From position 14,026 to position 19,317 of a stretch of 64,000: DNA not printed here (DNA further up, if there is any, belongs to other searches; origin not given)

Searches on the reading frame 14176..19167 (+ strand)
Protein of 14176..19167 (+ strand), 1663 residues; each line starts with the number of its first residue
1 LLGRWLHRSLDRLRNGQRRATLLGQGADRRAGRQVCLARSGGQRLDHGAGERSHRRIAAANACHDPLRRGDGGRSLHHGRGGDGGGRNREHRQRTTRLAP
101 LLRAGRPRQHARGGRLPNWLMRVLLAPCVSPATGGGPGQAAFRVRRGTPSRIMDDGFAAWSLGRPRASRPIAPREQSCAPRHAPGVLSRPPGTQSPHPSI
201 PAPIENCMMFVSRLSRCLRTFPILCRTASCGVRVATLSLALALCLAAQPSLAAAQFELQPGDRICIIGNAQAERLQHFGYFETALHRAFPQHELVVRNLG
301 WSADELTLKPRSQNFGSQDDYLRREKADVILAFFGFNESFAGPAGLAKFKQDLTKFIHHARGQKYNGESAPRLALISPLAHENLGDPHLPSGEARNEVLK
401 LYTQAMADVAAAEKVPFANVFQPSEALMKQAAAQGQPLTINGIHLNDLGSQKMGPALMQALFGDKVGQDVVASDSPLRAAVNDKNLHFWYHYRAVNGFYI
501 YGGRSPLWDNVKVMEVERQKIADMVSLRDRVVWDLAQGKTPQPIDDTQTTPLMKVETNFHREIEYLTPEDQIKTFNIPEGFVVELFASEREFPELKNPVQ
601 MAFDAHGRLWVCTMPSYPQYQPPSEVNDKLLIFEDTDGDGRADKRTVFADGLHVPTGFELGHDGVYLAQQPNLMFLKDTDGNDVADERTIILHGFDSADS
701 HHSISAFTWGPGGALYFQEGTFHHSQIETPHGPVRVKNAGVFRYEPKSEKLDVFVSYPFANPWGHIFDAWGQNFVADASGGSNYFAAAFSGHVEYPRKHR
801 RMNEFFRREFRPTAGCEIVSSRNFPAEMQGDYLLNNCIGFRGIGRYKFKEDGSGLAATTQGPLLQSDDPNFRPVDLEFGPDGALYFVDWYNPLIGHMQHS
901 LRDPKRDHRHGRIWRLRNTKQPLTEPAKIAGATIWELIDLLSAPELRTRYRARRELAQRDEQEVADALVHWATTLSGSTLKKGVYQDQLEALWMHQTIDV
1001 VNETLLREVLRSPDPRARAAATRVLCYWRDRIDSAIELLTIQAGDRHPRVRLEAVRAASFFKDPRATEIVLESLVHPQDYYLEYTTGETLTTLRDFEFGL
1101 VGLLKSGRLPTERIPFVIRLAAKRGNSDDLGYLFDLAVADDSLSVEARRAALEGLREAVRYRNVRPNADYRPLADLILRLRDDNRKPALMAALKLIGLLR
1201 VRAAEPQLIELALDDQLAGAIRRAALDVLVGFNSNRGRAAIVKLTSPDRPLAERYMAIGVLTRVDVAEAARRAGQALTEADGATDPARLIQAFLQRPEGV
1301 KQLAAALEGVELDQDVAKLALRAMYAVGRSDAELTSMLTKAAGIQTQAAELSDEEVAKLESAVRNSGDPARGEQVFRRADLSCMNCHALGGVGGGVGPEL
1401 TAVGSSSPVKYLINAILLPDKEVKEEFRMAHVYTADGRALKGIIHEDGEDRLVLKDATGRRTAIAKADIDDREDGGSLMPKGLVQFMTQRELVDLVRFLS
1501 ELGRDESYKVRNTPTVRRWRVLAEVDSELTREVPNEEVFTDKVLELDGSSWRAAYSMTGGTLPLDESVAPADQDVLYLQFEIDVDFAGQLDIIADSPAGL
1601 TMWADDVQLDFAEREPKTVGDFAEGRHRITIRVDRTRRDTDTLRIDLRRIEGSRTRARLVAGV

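Call 13: search_protein_families(library=pfam, proteins=[window:14176-19167:+], max_evalue=0.01)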
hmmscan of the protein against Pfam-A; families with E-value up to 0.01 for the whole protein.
window:14176-19167:+ (1663 aa): 4 families
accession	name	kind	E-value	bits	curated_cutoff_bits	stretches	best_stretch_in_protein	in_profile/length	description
PF23500.1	DUF7133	-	2.1e-74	251.6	27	2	568-783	2-211/385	Domain of unknown function (DUF7133)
PF13646.12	HEAT_2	-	1.5e-15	57.7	27.7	1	1006-1085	4-82/88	HEAT repeats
PF13472.12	Lipase_GDSL_2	-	5.8e-10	40.4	32.9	1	279-451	21-177/178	GDSL-like Lipase/Acylhydrolase family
PF13442.11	Cytochrome_CBB3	-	0.0093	16.7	27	0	1368-1414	2-39/68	Cytochrome C oxidase, cbb3-type, subunit III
